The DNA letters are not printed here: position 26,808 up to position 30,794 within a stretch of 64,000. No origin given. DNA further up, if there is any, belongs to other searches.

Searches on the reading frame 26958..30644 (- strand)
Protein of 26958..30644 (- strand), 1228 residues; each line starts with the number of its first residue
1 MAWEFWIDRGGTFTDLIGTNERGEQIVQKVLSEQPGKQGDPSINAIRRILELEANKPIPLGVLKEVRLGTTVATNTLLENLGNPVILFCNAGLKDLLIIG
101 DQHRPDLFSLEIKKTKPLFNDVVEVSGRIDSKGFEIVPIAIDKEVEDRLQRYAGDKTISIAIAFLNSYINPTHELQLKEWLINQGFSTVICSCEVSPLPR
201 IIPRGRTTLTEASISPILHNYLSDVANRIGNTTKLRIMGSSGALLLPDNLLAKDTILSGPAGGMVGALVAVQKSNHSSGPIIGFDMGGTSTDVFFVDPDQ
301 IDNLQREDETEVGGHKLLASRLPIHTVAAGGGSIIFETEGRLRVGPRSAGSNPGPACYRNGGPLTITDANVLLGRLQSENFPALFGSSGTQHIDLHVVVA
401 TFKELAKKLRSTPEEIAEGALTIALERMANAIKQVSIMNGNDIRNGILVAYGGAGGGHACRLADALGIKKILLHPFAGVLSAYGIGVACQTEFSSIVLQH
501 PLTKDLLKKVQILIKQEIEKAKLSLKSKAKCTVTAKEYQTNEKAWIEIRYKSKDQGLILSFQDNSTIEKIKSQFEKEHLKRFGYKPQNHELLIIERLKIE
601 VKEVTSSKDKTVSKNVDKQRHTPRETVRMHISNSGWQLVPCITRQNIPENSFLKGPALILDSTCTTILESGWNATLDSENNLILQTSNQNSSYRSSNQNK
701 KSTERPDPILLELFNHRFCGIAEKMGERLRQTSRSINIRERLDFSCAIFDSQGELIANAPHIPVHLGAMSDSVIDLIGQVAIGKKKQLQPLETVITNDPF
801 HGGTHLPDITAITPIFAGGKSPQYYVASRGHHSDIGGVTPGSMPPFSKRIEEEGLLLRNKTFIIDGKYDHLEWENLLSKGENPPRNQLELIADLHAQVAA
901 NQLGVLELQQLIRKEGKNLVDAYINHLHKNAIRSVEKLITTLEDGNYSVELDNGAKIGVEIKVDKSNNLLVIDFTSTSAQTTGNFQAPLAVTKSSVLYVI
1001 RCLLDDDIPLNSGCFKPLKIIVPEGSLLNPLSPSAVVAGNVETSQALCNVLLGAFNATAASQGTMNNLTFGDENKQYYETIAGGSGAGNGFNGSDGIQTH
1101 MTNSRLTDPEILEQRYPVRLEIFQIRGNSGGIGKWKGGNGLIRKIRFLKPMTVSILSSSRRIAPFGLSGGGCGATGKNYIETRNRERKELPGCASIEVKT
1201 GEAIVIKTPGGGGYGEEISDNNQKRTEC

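Call 27: list_cluster_members(proteins=[window:26958-30644:-, window:58028-60082:+, window:30860-32047:-, window:45472-46626:+, window:60955-62229:-, window:1020-3242:+])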
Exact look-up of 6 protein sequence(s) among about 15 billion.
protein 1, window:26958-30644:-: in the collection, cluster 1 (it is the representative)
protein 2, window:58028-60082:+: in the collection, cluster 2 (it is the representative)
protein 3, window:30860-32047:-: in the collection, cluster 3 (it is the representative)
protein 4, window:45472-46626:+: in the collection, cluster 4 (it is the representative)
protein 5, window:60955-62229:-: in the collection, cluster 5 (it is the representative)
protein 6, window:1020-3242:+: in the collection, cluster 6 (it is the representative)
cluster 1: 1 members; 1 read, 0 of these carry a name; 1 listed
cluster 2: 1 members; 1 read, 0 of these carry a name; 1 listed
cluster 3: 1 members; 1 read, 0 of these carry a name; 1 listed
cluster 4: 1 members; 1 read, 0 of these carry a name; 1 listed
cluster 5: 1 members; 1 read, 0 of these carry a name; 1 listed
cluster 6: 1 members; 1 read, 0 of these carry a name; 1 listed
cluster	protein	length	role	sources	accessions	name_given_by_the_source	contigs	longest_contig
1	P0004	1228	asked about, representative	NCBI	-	-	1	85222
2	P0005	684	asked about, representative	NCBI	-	-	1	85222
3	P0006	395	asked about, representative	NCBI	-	-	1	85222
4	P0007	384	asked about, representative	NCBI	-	-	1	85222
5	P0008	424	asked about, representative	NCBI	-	-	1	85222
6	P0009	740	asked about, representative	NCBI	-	-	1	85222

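Call 28: search_protein_families(library=pfam, proteins=[window:26958-30644:-], max_evalue=0.00001)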
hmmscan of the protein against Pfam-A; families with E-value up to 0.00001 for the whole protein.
window:26958-30644:- (1228 aa): 3 families
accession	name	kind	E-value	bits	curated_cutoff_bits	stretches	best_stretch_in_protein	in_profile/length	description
PF02538.19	Hydantoinase_B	-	3.6e-181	603.6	26.8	1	707-1216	1-518/519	Hydantoinase B/oxoprolinase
PF01968.24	Hydantoinase_A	-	1.6e-83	280.7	22.9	1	204-490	1-287/291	Hydantoinase/oxoprolinase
PF05378.19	Hydant_A_N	-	1.9e-42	145.4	25.2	1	5-181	2-172/176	Hydantoinase/oxoprolinase N-terminal region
